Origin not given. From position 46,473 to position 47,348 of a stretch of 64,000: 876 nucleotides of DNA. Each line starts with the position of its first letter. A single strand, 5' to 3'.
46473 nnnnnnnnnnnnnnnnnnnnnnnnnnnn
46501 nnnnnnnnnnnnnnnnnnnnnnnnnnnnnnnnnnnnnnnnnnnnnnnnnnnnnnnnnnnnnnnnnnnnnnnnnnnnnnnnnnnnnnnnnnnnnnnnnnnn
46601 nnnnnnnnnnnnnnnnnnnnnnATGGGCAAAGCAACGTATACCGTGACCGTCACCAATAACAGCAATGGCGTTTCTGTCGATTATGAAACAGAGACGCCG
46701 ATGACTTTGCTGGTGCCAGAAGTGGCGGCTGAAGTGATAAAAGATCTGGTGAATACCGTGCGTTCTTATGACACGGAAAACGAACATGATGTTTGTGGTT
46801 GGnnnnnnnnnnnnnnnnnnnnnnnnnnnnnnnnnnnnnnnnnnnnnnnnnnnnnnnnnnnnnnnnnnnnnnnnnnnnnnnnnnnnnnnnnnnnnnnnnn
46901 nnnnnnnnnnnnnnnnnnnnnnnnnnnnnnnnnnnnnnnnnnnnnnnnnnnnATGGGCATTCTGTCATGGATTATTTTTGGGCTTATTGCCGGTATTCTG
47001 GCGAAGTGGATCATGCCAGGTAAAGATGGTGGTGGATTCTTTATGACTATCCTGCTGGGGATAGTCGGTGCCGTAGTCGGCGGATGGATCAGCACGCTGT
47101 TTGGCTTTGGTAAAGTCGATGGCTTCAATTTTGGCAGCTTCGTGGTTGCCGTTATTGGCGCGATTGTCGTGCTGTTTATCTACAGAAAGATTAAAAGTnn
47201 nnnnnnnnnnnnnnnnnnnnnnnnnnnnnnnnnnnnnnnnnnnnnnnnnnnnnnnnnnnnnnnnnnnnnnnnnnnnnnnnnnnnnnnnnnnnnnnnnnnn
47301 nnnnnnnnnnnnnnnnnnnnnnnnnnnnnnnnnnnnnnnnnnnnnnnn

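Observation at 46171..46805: yeaR-yoaG: nitrosative-stress-type operon with NsrR-like operator and a 3-nt intergenic gap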

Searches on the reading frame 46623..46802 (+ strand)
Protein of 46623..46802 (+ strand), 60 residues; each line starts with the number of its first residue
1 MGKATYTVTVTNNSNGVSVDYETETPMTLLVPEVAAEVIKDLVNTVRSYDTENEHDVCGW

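Call 4: search_protein_families(library=pfam, proteins=[window:46623-46802:+], max_evalue=0.01)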
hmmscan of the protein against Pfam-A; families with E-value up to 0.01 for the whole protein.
window:46623-46802:+ (60 aa): 1 family
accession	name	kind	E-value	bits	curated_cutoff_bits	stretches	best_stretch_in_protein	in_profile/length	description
PF08956.15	DUF1869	-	4.7e-33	113.3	21.3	1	3-60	2-59/59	Domain of unknown function (DUF1869)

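Call 13: search_solved_structures(query=window:46623-46802:+, max_evalue=0.01, show_alignments=1)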
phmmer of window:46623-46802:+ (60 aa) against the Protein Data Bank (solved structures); distinct sequences matched with E-value up to 0.01: 1.
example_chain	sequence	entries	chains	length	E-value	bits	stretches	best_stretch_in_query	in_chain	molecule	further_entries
1nei_A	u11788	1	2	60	7.8e-37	126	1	1-60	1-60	hypothetical protein yoaG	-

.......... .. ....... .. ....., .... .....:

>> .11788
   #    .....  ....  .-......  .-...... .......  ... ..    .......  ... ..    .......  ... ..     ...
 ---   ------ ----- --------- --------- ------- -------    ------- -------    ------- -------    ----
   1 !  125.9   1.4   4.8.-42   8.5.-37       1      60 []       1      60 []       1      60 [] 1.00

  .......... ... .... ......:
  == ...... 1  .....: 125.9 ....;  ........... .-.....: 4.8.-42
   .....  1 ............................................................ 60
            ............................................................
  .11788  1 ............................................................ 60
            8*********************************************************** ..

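Call 26: find_homologous_proteins(query=window:46623-46802:+, max_evalue=0.001)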
Query window:46623-46802:+ (60 aa): 227 proteins with E <= 0.001 among 232 candidates; the best 120 are listed.
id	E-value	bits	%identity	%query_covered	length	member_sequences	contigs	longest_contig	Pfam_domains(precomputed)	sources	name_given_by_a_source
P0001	6.3e-32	125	100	100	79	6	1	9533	PF08956.16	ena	-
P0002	6.3e-32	125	100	100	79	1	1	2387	PF08956.16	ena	-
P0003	6.3e-32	125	100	100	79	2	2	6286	PF08956.16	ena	-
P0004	6.3e-32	125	100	100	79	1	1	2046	PF08956.16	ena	-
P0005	6.3e-32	125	100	100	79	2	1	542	PF08956.16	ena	-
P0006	6.3e-32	125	100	100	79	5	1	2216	PF08956.16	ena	-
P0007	8.3e-32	124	98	100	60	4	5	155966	PF08956.16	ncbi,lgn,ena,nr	ncbi:DUF1869 domain-containing protein [Escherichia coli]|nr:DUF1869 domain-containing protein [Esch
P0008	8.4e-32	124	98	100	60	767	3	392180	PF08956.16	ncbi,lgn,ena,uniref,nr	ncbi:TPA: DUF1869 domain-containing protein [Escherichia coli]|uniref:DUF1869 domain-containing prot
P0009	8.4e-32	124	98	100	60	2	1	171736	PF08956.16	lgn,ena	-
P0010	1.6e-31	124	98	100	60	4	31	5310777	PF08956.16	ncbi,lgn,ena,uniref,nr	ncbi:TPA: DUF1869 domain-containing protein [Escherichia coli]|uniref:DUF1869 domain-containing prot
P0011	3.3e-31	123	98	100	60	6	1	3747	PF08956.16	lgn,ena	-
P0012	5.0e-31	122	98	100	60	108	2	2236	PF08956.16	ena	-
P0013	7.6e-31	121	97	100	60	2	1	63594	PF08956.16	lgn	-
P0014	1.3e-30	121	98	100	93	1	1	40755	PF08956.16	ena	-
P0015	1.4e-30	121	95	100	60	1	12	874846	PF08956.16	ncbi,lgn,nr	ncbi:DUF1869 domain-containing protein [Salmonella enterica subsp. enterica serovar Chailey]|nr:DUF1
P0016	1.6e-30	120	97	100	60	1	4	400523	PF08956.16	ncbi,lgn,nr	ncbi:DUF1869 domain-containing protein [Escherichia albertii]|nr:DUF1869 domain-containing protein [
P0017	1.9e-30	120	95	100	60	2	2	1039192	PF08956.16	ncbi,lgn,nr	ncbi:DUF1869 domain-containing protein [Salmonella enterica]|nr:DUF1869 domain-containing protein [S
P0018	2.2e-30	120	95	100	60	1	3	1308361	PF08956.16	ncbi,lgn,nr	ncbi:DUF1869 domain-containing protein [Salmonella enterica]|nr:DUF1869 domain-containing protein [S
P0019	2.8e-30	120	95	100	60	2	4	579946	PF08956.16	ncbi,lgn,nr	ncbi:DUF1869 domain-containing protein [Salmonella enterica]|nr:DUF1869 domain-containing protein [S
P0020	3.6e-30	119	92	100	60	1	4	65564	PF08956.16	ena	-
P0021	6.3e-30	119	97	100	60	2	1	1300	PF08956.16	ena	-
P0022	6.7e-30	118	95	100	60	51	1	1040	PF08956.16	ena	-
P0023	1.0e-29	118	95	100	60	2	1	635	PF08956.16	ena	-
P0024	1.4e-29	117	92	100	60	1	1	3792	PF08956.16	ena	-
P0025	1.6e-29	117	92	100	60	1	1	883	PF08956.16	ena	-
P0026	2.1e-29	117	97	100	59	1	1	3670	PF08956.16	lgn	-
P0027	2.3e-29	117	92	100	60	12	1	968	PF08956.16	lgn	-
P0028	3.0e-29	116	93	100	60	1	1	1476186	PF08956.16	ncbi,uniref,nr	ncbi:DUF1869 domain-containing protein [Salmonella enterica]|uniref:DUF1869 domain-containing protei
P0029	4.4e-29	116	92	100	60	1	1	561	PF08956.16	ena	-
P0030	5.5e-29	116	97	100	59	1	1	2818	PF08956.16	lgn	-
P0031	6.5e-29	115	93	100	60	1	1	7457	PF08956.16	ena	-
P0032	6.6e-29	115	95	98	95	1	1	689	PF08956.16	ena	-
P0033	6.9e-29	115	92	100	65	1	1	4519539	PF08956.16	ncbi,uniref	ncbi:DUF1869 domain-containing protein [Escherichia coli]|uniref:DUF1869 domain-containing protein n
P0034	1.0e-28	115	92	100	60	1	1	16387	PF08956.16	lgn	-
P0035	1.0e-28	115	90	100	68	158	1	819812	PF08956.16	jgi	-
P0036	1.4e-28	114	90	100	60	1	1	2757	PF08956.16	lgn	-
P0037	1.6e-28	114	87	100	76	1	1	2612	PF08956.16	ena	-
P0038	1.7e-28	114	87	100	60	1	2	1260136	PF08956.16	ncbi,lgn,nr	ncbi:TPA: DUF1869 domain-containing protein [Enterobacter cloacae]|nr:DUF1869 domain-containing prot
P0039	1.9e-28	114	87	100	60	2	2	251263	PF08956.16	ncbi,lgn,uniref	ncbi:DUF1869 domain-containing protein [Enterobacter cloacae]|uniref:DUF1869 domain-containing prote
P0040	2.0e-28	114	90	100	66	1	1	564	PF08956.16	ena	-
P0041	2.3e-28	114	87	100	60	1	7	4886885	PF08956.16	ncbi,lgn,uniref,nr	ncbi:DUF1869 domain-containing protein [Enterobacter cloacae]|uniref:DUF1869 domain-containing prote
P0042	2.4e-28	114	88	100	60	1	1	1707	PF08956.16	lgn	-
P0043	3.2e-28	113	83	100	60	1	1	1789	PF08956.16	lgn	-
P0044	3.5e-28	113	85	100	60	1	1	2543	PF08956.16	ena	-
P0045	3.8e-28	113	85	100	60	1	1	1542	PF08956.16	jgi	-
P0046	3.9e-28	113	87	100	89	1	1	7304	PF08956.16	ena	-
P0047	4.1e-28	113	85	100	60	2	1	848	PF08956.16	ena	-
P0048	4.7e-28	113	85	100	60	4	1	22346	PF08956.16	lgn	-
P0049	4.7e-28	113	90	100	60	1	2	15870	PF08956.16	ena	-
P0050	6.1e-28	112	85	100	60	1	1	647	PF08956.16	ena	-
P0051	6.2e-28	112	95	100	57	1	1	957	PF08956.16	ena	-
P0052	6.5e-28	112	87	100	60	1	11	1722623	PF08956.16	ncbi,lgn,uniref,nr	ncbi:TPA: DUF1869 domain-containing protein [Enterobacter cloacae]|uniref:DUF1869 domain-containing 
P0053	6.6e-28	112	85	100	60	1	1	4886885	PF08956.16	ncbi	ncbi:hypothetical protein AI2999V1_2360, partial [Enterobacter cloacae]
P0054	6.9e-28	112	82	100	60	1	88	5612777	PF08956.16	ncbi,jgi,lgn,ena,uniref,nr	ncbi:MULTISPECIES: DUF1869 domain-containing protein [Pseudocitrobacter]|jgi:hypothetical protein|un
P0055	7.4e-28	112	85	100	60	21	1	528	PF08956.16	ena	-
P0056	8.4e-28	112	87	100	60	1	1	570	PF08956.16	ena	-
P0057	8.4e-28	112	87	100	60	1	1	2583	PF08956.16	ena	-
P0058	8.5e-28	112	85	100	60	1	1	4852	PF08956.16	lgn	-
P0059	8.6e-28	112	85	100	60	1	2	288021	PF08956.16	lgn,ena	-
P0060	8.8e-28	112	85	100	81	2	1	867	PF08956.16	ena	-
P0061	9.0e-28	112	95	100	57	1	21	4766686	PF08956.16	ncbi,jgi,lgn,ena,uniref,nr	ncbi:DUF1869 domain-containing protein [Escherichia marmotae]|uniref:DUF1869 domain-containing prote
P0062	9.1e-28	112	83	100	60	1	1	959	PF08956.16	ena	-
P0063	9.1e-28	112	93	100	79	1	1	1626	PF08956.16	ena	-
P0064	9.3e-28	112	82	100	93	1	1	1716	PF08956.16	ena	-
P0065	9.6e-28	112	93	100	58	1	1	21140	PF08956.16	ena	-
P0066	9.7e-28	112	83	100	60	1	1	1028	PF08956.16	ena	-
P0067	1.1e-27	112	83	100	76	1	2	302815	PF08956.16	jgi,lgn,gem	-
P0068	1.1e-27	112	85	100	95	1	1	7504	PF08956.16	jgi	jgi:hypothetical protein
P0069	1.3e-27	111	85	100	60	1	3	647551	PF08956.16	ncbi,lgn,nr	ncbi:TPA: DUF1869 domain-containing protein [Enterobacter cloacae]|nr:DUF1869 domain-containing prot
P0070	1.5e-27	111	85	100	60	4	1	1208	PF08956.16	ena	-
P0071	1.8e-27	111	87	100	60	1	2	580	PF08956.16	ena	-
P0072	1.9e-27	111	82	100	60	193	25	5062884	PF08956.16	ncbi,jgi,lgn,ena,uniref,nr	ncbi:DUF1869 domain-containing protein [Leclercia adecarboxylata]|uniref:DUF1869 domain-containing p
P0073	1.9e-27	111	88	100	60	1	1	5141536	PF08956.16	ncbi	ncbi:DUF1869 domain-containing protein [Escherichia coli]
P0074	2.0e-27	111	85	100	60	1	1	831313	PF08956.16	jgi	jgi:hypothetical protein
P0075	2.7e-27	110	80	100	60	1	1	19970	PF08956.16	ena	-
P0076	3.1e-27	110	83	100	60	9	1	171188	PF08956.16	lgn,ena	-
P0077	3.4e-27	110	89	100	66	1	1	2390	PF08956.16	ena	-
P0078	3.8e-27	110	82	100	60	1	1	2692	PF08956.16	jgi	-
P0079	4.1e-27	110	83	100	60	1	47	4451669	PF08956.16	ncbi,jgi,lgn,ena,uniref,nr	ncbi:DUF1869 domain-containing protein [Apirhabdus apintestini]|uniref:DUF1869 domain-containing pro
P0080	4.7e-27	110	80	100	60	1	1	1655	PF08956.16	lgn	-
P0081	4.7e-27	110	87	100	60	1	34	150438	PF08956.16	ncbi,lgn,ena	-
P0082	5.0e-27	110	87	100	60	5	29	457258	PF08956.16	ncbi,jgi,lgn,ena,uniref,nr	ncbi:DUF1869 domain-containing protein [Atlantibacter sp.]|uniref:DUF1869 domain-containing protein 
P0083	5.1e-27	109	82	100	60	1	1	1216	PF08956.16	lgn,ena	-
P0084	6.3e-27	109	86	98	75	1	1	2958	PF08956.16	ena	-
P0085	8.0e-27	109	95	95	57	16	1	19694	PF08956.16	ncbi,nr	ncbi:DUF1869 domain-containing protein, partial [Salmonella enterica]|nr:DUF1869 domain-containing p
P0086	8.5e-27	109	82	100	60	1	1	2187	PF08956.16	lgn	-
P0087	8.6e-27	109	83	100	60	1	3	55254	PF08956.16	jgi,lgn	-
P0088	1.3e-26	108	87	100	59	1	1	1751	PF08956.16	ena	-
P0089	1.8e-26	108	90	100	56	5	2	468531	PF08956.16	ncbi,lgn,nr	ncbi:TPA: DUF1869 domain-containing protein [Salmonella enterica]|nr:DUF1869 domain-containing prote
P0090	1.9e-26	108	92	100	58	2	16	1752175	PF08956.16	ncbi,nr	ncbi:DUF1869 domain-containing protein [Salmonella enterica]|nr:DUF1869 domain-containing protein [S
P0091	3.8e-26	107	83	97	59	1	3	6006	PF08956.16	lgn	-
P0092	5.1e-26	106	87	100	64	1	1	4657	PF08956.16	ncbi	-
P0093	6.1e-26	106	87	100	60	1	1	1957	PF08956.16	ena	-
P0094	6.7e-26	106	83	100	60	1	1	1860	PF08956.16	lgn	-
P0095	6.8e-26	106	88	100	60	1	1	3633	PF08956.16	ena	-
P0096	6.9e-26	106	88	100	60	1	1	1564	PF08956.16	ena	-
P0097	7.8e-26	106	82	100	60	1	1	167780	PF08956.16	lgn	-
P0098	7.9e-26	106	83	100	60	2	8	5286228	PF08956.16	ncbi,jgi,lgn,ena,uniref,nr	ncbi:DUF1869 domain-containing protein [Enterobacteriaceae bacterium BIT-l23]|jgi:hypothetical prote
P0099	9.4e-26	106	80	100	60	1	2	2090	PF08956.16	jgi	-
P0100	9.5e-26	106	80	100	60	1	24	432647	PF08956.16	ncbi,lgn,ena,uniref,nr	ncbi:DUF1869 domain-containing protein [Pseudenterobacter timonensis]|uniref:DUF1869 domain-containi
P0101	1.3e-25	105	92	100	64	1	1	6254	PF08956.16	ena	-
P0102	1.5e-25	105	82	100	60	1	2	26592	PF08956.16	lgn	-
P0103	1.8e-25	105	78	100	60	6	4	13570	PF08956.16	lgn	-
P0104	2.2e-25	104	82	100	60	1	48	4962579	PF08956.16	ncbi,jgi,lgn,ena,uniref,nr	ncbi:MAG: DUF1869 domain-containing protein [Yokenella regensburgei]|jgi:hypothetical protein|uniref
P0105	3.9e-25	104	82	100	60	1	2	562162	PF08956.16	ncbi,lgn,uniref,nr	ncbi:DUF1869 domain-containing protein [Mixta theicola]|uniref:DUF1869 domain-containing protein n=1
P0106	6.5e-25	103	96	90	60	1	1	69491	PF08956.16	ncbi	-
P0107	7.9e-25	103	96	90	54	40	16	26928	PF08956.16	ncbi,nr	ncbi:TPA: DUF1869 domain-containing protein, partial [Salmonella enterica subsp. enterica serovar Ty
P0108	9.9e-25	102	100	87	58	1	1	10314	PF08956.16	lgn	-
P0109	9.9e-25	102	100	87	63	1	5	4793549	PF08956.16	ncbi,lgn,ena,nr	ncbi:TPA: DUF1869 domain-containing protein [Escherichia coli]|nr:DUF1869 domain-containing protein 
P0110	1.1e-24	102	80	100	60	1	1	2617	PF08956.16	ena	-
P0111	2.9e-24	101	86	93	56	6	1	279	PF08956.16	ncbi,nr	ncbi:DUF1869 domain-containing protein, partial [Klebsiella pneumoniae]|nr:DUF1869 domain-containing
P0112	3.9e-24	100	82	100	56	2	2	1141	PF08956.16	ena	-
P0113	4.5e-24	100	81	100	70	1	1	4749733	PF08956.16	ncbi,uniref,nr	ncbi:DUF1869 domain-containing protein [Escherichia coli]|uniref:DUF1869 domain-containing protein n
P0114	8.0e-24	99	77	100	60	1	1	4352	PF08956.16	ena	-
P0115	1.6e-23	99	75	100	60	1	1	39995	PF08956.16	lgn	-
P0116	1.8e-23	98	85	87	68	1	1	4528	PF08956.16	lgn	-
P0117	2.0e-23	98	100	85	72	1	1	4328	PF08956.16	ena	-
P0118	2.4e-23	98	82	100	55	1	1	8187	PF08956.16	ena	-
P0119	2.8e-23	98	88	95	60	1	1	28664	PF08956.16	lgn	-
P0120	2.8e-23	98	94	87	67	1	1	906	PF08956.16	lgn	-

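Call 27: find_related_loci(query=window:46623-46802:+, collection=genome_contigs, flank=3000)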
Query window:46623-46802:+ (60 aa) in genome_contigs; peptide patterns used: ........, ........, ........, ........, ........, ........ (x = any residue, [..] = any of these).
173 stretches matched a pattern; 76 encode a relative of the query (tblastn E <= 1e-3); 76 distinct loci.
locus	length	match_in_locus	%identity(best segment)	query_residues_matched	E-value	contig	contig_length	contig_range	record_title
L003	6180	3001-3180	100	1-60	2e-36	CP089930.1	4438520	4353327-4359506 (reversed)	Escherichia coli strain E69 chromosome, complete genome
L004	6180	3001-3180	98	1-60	5e-36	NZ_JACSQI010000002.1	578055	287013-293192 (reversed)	Escherichia whittamii strain Sa2BVA5 NODE_2_length_578055_cov_7.746463, whole genome shotgun sequence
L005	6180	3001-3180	98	1-60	5e-36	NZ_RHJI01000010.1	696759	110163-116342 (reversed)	Escherichia sp. E1V33 1V33_10_consensus, whole genome shotgun sequence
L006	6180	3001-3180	98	1-60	1e-35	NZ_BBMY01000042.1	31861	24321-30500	Escherichia albertii NBRC 107761 = DSM 17582 strain NBRC 107761, whole genome shotgun sequence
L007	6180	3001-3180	98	1-60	7e-36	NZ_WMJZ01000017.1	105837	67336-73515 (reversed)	Intestinirhabdus alba strain BIT-B35 Scaffold17, whole genome shotgun sequence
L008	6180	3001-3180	97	1-60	2e-35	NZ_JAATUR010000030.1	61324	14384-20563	Escherichia coli strain SCPM-O-B-8794 30length=61324, whole genome shotgun sequence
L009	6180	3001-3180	95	1-60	4e-35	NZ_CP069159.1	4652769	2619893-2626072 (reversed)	Citrobacter sp. R56 chromosome, complete genome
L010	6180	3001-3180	95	1-60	3e-35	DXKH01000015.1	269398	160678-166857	MAG TPA_asm: Citrobacter sp. isolate HRGM_Genome_0066 HRGM_Genome_0066_15, whole genome shotgun sequence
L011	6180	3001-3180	95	1-60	4e-35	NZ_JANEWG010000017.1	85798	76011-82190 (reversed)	Citrobacter sp. Awk 4 510132-22-17, whole genome shotgun sequence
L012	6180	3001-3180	95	1-60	3e-35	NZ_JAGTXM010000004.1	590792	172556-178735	Citrobacter amalonaticus strain ku-bf3 scaffold_3, whole genome shotgun sequence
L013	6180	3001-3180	93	1-60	7e-35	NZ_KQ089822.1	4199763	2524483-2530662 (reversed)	Citrobacter sp. MGH106 aetzL-supercont1.1, whole genome shotgun sequence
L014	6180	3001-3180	93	1-60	6e-35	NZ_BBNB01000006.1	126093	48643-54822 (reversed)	Citrobacter sedlakii NBRC 105722, whole genome shotgun sequence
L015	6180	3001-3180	93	1-60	5e-35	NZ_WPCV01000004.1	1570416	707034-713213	Citrobacter sp. On2M On2M_4, whole genome shotgun sequence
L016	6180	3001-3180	93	1-60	2e-34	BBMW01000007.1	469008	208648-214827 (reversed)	Citrobacter werkmanii NBRC 105721 DNA, contig: CIWKM07, whole genome shotgun sequence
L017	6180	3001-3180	92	1-60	1e-34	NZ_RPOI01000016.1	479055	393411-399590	Citrobacter youngae strain CCUG 30791 citrobacter_youngae_CCUG30791T_0000016, whole genome shotgun sequence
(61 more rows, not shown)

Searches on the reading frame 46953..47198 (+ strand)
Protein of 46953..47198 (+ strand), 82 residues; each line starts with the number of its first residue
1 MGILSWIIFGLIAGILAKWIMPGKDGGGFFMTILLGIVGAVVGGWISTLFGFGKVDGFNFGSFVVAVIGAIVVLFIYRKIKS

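Call 4: search_protein_families(library=pfam, proteins=[window:46953-47198:+], max_evalue=0.01)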
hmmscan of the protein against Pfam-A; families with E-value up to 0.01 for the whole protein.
window:46953-47198:+ (82 aa): 2 families
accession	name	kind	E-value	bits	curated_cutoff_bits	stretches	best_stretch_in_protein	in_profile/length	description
PF04226.18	Transgly_assoc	-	1.7e-16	60.6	25.3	1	33-81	1-48/49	Transglycosylase associated protein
PF16935.10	Hol_Tox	-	0.0047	17.2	23.3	1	58-78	11-30/34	Putative Holin-like Toxin (Hol-Tox)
